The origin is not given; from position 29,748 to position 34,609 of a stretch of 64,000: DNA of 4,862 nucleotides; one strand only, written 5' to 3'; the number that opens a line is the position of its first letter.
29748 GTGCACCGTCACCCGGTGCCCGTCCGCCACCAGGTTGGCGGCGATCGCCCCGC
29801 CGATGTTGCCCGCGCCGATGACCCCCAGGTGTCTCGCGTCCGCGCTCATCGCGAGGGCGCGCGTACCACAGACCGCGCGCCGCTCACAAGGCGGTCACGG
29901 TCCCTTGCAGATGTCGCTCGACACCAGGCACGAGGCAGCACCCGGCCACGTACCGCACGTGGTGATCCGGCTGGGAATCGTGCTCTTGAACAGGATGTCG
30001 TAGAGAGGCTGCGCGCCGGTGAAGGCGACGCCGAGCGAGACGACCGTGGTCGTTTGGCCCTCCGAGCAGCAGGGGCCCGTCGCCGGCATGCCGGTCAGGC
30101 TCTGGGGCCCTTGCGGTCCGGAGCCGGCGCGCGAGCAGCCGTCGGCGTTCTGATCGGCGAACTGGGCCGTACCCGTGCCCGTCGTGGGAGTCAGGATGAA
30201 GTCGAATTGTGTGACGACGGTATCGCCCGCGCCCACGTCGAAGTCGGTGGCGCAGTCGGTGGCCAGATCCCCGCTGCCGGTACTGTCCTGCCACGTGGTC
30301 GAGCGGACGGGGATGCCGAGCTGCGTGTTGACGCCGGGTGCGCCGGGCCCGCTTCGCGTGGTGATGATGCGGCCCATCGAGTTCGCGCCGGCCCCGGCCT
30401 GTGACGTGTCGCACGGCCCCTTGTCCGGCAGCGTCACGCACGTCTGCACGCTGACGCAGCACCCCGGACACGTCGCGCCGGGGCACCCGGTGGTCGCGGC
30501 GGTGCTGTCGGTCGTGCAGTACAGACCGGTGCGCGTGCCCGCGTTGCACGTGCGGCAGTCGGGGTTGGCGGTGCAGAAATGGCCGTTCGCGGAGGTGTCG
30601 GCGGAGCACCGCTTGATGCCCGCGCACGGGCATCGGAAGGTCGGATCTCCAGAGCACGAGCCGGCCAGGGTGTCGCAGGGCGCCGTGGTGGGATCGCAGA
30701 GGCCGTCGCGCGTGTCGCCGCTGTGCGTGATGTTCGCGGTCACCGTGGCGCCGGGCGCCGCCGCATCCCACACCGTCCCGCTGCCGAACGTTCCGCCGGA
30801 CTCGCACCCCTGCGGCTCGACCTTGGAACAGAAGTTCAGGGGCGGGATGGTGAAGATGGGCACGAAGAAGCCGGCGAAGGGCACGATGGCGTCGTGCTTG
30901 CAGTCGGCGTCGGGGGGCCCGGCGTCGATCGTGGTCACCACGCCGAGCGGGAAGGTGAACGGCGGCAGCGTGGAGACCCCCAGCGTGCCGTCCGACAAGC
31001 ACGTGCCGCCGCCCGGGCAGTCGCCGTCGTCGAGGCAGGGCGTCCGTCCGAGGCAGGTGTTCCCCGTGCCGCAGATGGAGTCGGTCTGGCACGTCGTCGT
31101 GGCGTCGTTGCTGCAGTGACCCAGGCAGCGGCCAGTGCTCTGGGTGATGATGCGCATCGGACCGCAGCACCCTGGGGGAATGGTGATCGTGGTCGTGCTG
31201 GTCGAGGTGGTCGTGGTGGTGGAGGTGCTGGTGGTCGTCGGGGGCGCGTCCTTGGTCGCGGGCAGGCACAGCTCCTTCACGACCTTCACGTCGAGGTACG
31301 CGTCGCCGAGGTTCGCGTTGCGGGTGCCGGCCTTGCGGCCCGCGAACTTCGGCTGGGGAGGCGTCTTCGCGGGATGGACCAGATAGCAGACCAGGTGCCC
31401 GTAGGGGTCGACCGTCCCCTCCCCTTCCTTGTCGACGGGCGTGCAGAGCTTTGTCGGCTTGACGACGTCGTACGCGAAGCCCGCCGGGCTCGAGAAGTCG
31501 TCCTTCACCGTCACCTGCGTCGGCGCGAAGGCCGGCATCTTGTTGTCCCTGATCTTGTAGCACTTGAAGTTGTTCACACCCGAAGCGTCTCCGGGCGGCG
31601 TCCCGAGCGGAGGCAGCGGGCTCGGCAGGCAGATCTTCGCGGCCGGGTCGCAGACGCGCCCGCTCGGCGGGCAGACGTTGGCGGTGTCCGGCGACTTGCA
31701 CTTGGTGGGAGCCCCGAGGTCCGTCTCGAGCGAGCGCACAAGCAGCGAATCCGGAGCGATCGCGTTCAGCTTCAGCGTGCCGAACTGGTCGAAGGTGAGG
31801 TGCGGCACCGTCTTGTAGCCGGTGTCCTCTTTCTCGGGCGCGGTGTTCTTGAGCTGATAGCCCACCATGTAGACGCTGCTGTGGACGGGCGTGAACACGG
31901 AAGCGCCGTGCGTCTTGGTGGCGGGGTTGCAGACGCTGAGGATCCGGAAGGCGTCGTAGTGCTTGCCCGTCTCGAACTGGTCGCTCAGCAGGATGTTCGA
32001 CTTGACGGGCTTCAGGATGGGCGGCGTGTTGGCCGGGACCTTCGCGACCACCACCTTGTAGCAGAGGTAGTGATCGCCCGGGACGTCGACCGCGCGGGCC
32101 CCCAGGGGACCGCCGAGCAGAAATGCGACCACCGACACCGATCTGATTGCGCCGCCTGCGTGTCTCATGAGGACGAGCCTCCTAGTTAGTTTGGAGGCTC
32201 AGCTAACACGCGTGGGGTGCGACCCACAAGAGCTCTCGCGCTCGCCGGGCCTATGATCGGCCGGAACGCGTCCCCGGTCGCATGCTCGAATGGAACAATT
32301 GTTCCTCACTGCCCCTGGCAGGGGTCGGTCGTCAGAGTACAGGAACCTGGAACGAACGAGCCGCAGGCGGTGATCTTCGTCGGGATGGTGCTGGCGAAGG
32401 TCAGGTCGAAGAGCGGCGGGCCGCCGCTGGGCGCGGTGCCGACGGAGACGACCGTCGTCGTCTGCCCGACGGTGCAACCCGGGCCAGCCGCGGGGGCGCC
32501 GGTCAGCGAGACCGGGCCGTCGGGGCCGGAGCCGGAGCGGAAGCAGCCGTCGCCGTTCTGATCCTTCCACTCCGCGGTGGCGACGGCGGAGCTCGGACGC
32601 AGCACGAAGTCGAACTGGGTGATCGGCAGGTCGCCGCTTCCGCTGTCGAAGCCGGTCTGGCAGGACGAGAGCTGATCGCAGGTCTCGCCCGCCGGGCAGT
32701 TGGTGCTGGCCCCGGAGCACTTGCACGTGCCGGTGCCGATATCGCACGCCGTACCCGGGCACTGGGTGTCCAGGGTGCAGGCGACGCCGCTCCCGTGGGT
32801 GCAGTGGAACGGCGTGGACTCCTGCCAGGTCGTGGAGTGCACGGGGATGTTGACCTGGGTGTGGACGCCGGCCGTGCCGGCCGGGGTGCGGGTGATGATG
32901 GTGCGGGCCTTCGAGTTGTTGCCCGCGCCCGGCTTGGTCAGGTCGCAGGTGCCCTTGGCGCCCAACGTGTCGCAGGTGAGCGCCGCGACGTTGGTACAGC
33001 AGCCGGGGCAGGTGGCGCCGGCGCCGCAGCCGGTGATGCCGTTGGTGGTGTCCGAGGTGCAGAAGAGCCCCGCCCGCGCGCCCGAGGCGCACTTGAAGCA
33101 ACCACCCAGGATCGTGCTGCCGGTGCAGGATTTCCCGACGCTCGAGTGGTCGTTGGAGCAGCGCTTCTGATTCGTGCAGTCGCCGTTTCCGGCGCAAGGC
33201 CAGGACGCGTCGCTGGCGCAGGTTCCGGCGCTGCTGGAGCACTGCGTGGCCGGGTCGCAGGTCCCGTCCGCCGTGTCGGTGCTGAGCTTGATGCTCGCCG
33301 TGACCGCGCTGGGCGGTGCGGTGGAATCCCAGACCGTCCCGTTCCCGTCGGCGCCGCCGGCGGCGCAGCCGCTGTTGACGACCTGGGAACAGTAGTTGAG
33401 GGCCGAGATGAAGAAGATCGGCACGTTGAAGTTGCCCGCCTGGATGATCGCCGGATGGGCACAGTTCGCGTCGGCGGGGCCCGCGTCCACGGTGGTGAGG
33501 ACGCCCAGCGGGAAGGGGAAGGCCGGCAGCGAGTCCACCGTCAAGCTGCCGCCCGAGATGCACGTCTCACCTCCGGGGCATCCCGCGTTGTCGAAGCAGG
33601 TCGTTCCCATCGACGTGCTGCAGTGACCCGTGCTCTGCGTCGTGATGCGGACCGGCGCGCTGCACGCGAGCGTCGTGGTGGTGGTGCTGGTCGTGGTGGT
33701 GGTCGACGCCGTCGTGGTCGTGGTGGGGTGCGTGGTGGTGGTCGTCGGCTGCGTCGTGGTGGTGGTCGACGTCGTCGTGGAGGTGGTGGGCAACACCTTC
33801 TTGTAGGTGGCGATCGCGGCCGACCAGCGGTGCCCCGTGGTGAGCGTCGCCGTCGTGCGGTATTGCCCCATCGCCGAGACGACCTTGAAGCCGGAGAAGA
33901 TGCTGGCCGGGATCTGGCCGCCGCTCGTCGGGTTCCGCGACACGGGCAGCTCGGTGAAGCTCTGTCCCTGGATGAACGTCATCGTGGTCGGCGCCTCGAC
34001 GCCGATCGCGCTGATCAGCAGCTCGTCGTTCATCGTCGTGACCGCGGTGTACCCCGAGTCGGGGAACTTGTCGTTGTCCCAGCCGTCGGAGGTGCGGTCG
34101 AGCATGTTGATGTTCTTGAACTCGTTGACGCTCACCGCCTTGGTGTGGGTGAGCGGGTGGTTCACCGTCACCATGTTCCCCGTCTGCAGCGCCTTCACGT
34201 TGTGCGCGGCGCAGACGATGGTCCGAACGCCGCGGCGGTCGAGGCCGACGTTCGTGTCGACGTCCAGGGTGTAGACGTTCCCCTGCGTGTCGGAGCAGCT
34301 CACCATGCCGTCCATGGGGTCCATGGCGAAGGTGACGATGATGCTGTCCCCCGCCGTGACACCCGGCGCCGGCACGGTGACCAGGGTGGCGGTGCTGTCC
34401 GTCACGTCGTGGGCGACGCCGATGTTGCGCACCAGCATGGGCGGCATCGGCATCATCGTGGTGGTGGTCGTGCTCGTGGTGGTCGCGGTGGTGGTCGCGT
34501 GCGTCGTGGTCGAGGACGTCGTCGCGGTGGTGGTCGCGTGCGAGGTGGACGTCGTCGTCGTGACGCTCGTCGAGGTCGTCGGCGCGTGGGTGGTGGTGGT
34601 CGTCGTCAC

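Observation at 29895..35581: Tandem pair of giant secreted paralogs built from an unrecognised repeated N-module, Thr-rich linkers and a shared ~430-aa Cys-rich C-domain; one paralog has an extra inserted domain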

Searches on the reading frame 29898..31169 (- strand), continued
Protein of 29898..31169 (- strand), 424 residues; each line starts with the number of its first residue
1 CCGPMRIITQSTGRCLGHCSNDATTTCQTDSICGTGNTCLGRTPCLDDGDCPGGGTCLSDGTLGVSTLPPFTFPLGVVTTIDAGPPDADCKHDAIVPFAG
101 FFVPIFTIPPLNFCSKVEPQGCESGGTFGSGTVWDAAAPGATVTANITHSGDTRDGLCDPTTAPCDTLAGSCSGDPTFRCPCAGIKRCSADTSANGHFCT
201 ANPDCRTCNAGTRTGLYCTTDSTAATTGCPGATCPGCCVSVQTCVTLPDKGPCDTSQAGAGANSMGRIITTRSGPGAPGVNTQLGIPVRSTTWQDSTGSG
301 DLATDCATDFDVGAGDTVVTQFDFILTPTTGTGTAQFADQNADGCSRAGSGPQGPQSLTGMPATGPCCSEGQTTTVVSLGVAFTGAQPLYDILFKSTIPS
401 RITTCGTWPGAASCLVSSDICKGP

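Call 79: fold_search(model_id=the predicted structure, library=pdb)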
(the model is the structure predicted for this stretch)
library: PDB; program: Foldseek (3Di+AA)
matches with E <= 10: 397; with E <= 0.001: 0
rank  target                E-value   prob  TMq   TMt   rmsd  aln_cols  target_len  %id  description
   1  5zyh                  2.4e-01  0.04  0.08  0.13  18.7       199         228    9  Crystal structure of CERT START domain in complex with compound E5 (released 2019-02-27)
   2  5xnl_O                2.8e-01  0.14  0.13  0.20  11.4       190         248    8  Structure of stacked C2S2M2-type PSII-LHCII supercomplex from Pisum sativum (released 2017-09-20)
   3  1s5l_O                2.8e-01  0.09  0.13  0.19  14.5       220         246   11  Architecture of the photosynthetic oxygen evolving center (released 2004-02-24)
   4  6iez                  2.8e-01  0.04  0.08  0.13  18.6       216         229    8  Crystal structure of CERT START domain in complex with compound B16 (released 2019-02-27)
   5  5zyi                  3.1e-01  0.03  0.08  0.12  19.5       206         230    7  Crystal structure of CERT START domain in complex with compound E16 (released 2019-02-27)
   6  7ztq                  3.3e-01  0.02  0.07  0.11  19.9       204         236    6  Crystal structure of the carotenoid-binding protein domain from silkworm Bombyx mori (BmCBP) in the apoform (released 2022-10-26)
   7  6kaf_O                3.4e-01  0.14  0.13  0.22  11.5       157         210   10  C2S2M2N2-type PSII-LHCII (released 2019-10-23)
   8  7ztu                  3.6e-01  0.02  0.07  0.11  20.5       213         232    6  Crystal structure of the carotenoid-binding protein domain from silkworm Bombyx mori (BmCBP) in the apoform, D162L mutan (released 2022-10-26)
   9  6j81                  4.0e-01  0.04  0.08  0.13  18.3       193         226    9  Crystal structure of CERT START domain in complex with compound E14 (released 2019-02-27)
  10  2e3n                  4.0e-01  0.03  0.08  0.12  20.6       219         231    8  Crystal structure of CERT START domain in complex with C6-ceramide (P212121) (released 2007-12-18)
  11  2z9y                  4.0e-01  0.02  0.08  0.12  18.9       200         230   10  Crystal structure of CERT START domain in complex with C10-diacylglycerol (released 2008-02-12)
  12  5xnm_O                4.2e-01  0.13  0.13  0.22  11.0       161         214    7  Structure of unstacked C2S2M2-type PSII-LHCII supercomplex from Pisum sativum (released 2017-09-20)
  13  5zyg                  4.2e-01  0.03  0.08  0.12  19.0       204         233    9  Crystal structure of CERT START domain in complex with compound B5 (released 2019-02-27)
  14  7zvr                  5.4e-01  0.02  0.08  0.11  20.1       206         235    6  Crystal structure of the carotenoid-binding protein domain from silkworm Bombyx mori (BmCBP) complexed with zeaxanthin (released 2022-10-26)
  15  2e3p_A                5.6e-01  0.02  0.08  0.11  19.4       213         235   10  Crystal structure of CERT START domain in complex with C16-cearmide (P1) (released 2007-12-18)
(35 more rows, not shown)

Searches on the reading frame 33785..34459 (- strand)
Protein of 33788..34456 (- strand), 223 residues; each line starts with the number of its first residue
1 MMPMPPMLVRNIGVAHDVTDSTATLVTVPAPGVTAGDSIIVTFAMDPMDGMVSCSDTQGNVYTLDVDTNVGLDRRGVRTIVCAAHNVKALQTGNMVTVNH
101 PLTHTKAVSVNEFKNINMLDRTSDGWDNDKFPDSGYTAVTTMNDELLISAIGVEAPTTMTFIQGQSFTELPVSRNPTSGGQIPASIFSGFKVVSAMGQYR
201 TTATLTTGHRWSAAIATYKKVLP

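Call 7: find_homologous_proteins(query=window:33788-34456:-)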
Query seq(223 aa) (223 aa): 3 proteins with E <= 0.001 among 286 candidates.
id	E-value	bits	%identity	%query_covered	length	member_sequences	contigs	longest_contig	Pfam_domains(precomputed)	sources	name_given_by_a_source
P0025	1.6e-21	95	50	51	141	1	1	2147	-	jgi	-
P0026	5.9e-19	87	40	74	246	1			-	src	-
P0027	2.9e-17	81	46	48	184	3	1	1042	-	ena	-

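Call 50: find_homologous_proteins(query=A5, max_evalue=0.01)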
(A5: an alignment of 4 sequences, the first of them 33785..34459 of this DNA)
Query A5 (4 sequences) (225 aa, profile of the alignment): 116 proteins with E <= 0.01 among 8000 candidates.
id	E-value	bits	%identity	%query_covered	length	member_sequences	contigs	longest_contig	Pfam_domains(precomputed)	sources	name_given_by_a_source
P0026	5.0e-98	345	40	73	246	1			-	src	-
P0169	2.3e-91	323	46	48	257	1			-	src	-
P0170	3.0e-88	313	36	95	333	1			-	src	-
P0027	1.8e-87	311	46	48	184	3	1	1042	-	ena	-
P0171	7.7e-64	233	45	91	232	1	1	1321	-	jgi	jgi:hypothetical protein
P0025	1.5e-63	232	50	50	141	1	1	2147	-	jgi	-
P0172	2.9e-62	228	50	80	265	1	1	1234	-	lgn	-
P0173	1.5e-60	223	48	94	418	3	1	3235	-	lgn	-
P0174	8.2e-60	220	47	40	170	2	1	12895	-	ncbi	ncbi:MAG: hypothetical protein E6J72_07360, partial [Deltaproteobacteria bacterium]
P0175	1.3e-59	219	37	65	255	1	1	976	-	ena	-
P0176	2.0e-59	219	40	94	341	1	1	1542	PF00200.29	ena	-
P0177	1.4e-57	213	41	96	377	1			PF13948.12,PF00200.29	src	-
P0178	1.7e-57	212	42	93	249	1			-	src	-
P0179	1.9e-57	212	42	72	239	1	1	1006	-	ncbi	-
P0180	1.1e-56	210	37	95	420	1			PF13948.12,PF00200.29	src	-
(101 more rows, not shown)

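Call 53: search_protein_families(library=pfam, alignment_id=A6, max_evalue=0.01)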
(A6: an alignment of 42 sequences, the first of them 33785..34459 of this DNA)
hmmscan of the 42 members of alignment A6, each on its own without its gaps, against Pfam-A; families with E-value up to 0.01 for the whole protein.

A. member 1, window:33785-34459:- (225 aa): 0 families

B. families by the number of members that match (of 42 scanned): 8 families
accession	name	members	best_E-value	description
PF00200.28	Disintegrin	8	1.9e-17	Disintegrin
PF13948.11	DUF4215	4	5.4e-08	Domain of unknown function (DUF4215)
PF16640.11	Big_3_5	2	4.3e-38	Bacterial Ig-like domain (group 3)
PF02389.20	Cornifin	1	9.5e-05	Cornifin (SPRR) family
PF17957.7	Big_7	1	0.00014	Bacterial Ig domain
PF14900.11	DUF4493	1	0.0011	Domain of unknown function (DUF4493)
PF18565.7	Glyco_hydro2_C5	1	0.0027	Glycoside hydrolase family 2 C-terminal domain 5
PF11651.14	P22_CoatProtein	1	0.0082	P22 coat protein - gene protein 5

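Call 54: search_solved_structures(query=A6, max_evalue=1)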
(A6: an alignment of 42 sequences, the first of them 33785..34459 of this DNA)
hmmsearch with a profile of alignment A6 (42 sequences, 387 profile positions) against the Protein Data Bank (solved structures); distinct sequences matched with E-value up to 1: 15.
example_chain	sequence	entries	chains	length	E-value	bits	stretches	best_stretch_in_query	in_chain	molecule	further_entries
3k7n_A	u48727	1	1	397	7e-07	32.1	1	260-344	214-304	K-like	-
3dsl_A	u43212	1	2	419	3.8e-06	29.7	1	265-352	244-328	Zinc metalloproteinase-disintegrin bothropasin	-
3hdb_A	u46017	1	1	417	5.3e-06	29.2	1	265-350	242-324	AAHIV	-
2dw0_A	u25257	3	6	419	6.1e-06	29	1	265-345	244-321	Catrocollastatin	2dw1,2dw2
2e3x_A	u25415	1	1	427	4.3e-05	26.2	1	277-334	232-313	Coagulation factor X-activating enzyme heavy chain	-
3k7l_A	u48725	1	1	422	7.3e-05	25.5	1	264-340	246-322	Atragin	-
9clp_A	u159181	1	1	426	8.1e-05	25.3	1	277-342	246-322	Zinc metalloproteinase-disintegrin-like ecarin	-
2ero_A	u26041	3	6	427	0.0024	20.5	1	277-344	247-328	vascular apoptosis-inducing protein 1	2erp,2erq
8hpy_A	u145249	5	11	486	0.0044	19.6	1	277-341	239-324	Disintegrin and metalloproteinase domain-containing protein 22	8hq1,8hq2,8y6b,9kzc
5y31_A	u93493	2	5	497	0.0046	19.5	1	277-341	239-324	Disintegrin and metalloproteinase domain-containing protein 22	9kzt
5y2z_A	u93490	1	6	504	0.0047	19.5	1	277-341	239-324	Disintegrin and metalloproteinase domain-containing protein 22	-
3g5c_A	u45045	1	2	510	0.0047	19.5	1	277-341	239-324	ADAM 22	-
2mop_1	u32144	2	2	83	0.22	14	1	260-339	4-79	Disintegrin bitistatin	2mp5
3c05_B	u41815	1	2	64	0.49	12.8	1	265-317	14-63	Disintegrin acostatin-beta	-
8s9e_A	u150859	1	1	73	0.81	12.1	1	266-318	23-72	Disintegrin jarastatin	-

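Call 60: predict_structure(alignment_id=A6)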
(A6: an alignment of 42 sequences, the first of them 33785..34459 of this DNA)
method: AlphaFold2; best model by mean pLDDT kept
length: 225 residues; sequences in the alignment: 42
mean_pLDDT: 95.2   pTM: 0.92
mean pLDDT of the five models: 95.2, 94.7, 93.9, 93.4, 93.3
residues with pLDDT >= 90: 199; 70-90: 22; 50-70: 4; < 50: 0
segments of 3 or more residues with pLDDT < 50: none
pLDDT, mean of each block of 10 residues (from residue 1): 88 96 98 98 97 98 98 93 98 98 97 97 98 98 97 92 92 82 90 97 97 98 87
secondary structure, 60 per line:
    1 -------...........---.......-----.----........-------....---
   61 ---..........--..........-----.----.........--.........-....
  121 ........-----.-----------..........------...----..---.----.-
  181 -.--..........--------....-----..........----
elements in order: E8-18 E22-28 E39-46 E54-57 E64-73 E76-85 E96-104 E107-115 E117-128 E146-155 E162-164 E185-194 E203-206 E212-221
